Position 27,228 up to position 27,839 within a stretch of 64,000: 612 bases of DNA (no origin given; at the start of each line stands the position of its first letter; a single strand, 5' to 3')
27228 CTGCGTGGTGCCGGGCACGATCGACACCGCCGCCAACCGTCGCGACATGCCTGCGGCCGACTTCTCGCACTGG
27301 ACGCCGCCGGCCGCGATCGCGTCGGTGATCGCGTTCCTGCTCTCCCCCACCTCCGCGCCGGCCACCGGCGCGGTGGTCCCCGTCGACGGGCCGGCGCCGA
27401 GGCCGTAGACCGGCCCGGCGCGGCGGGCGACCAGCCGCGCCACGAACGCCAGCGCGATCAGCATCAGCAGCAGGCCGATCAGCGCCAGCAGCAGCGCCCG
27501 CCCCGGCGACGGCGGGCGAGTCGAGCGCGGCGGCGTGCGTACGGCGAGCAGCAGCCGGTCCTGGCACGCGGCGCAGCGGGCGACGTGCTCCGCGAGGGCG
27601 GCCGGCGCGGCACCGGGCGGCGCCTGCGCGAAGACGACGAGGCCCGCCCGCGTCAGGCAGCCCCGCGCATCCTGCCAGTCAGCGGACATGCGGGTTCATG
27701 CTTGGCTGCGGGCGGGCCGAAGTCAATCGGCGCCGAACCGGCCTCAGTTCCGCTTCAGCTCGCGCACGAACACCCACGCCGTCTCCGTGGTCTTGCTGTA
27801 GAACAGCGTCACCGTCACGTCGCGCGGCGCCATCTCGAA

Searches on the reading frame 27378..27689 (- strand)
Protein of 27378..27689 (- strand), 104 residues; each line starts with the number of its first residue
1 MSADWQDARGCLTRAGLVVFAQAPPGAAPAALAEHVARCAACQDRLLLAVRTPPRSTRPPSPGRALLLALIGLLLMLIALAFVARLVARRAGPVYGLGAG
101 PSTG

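Call 44: search_protein_families(library=pfam, proteins=[window:27405-27689:-], max_evalue=0.5)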
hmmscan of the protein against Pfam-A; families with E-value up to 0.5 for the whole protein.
window:27405-27689:- (95 aa): 2 families
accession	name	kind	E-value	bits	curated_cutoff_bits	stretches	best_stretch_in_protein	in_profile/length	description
PF20801.2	MAML1_3_TAD2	-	0.11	11.1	22.5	1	2-64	65-124/714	Mastermind-like 1/3, transactivation domain 2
PF03918.19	CcmH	-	0.46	10.2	25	0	57-91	88-122/143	Cytochrome C biogenesis protein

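Call 60: find_homologous_proteins(query=window:27378-27689:-, max_evalue=0.001)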
Query seq(104 aa) (104 aa): 1 proteins with E <= 0.001 among 986 candidates.
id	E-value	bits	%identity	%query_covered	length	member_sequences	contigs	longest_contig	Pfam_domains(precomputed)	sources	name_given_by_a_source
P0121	6.8e-12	63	58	51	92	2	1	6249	-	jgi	jgi:hypothetical protein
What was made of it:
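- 27409..27689 (-): Small conserved ORF 55 nt downstream of pyp on the same strand. It has a C-x23-H-x3-C-x2-C pattern followed by one transmembrane helix. It is a possible operon partner of unknown function. The stop-free frame runs on to 27147, antisense to the SDR gene. Only one database homologue (call 60).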
